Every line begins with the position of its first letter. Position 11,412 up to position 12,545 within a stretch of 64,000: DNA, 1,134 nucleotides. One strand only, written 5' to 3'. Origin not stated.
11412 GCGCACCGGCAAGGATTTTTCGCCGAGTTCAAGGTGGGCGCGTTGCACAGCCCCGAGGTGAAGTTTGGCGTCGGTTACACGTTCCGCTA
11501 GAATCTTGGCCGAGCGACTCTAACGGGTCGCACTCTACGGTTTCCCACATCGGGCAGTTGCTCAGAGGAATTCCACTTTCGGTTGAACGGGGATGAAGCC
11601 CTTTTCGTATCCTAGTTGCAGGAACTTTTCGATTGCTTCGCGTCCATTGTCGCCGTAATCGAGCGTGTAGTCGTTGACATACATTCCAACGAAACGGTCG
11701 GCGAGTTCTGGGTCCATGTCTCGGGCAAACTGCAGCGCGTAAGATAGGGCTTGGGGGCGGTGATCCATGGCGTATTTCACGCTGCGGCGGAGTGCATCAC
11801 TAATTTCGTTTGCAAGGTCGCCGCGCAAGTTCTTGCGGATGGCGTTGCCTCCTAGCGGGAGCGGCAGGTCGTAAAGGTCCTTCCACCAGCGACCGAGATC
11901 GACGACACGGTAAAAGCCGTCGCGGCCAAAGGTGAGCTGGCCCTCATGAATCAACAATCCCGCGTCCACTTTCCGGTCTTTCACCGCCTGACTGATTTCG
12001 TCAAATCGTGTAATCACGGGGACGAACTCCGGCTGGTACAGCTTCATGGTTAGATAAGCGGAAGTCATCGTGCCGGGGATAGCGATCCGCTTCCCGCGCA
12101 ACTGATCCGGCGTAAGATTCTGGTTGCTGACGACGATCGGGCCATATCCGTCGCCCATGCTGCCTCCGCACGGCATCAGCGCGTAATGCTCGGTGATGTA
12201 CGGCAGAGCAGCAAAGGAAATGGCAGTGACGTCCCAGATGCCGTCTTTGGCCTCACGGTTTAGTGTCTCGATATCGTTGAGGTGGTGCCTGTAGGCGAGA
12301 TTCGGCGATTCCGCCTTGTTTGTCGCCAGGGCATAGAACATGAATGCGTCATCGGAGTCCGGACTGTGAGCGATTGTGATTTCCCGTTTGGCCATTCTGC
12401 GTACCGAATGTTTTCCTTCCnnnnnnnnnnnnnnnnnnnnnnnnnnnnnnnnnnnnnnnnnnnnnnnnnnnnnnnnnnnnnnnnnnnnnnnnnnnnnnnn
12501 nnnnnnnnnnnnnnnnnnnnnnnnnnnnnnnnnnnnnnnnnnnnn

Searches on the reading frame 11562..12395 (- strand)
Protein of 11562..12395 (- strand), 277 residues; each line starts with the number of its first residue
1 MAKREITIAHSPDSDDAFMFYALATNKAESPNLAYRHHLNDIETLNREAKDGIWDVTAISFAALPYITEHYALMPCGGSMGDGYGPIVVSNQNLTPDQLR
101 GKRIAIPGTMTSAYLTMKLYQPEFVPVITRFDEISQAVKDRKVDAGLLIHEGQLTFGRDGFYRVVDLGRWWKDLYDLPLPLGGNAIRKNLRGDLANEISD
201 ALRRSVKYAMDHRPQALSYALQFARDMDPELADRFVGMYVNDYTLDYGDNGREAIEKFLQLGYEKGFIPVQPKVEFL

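Call 54: find_encoding_contigs(protein=window:11562-12395:-, flank=10000, max_places=6)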
Protein window:11562-12395:- (277 aa): 2 contigs read that carry it; 2 places shown.
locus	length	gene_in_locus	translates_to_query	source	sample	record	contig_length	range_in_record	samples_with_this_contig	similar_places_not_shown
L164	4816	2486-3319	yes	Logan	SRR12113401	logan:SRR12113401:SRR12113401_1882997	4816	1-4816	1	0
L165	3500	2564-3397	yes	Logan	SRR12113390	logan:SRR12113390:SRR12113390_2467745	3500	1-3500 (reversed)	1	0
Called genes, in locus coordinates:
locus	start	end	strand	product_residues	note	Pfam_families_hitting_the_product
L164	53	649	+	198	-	PF01794:Ferric_reduct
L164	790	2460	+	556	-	PF02543:Carbam_trans_N, PF16861:Carbam_trans_C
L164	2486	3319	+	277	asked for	PF02621:VitK2_biosynth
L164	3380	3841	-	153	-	-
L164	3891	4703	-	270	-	-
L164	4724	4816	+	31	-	?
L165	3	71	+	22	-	?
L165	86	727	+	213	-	PF01794:Ferric_reduct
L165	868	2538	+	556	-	PF02543:Carbam_trans_N, PF16861:Carbam_trans_C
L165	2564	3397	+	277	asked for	PF02621:VitK2_biosynth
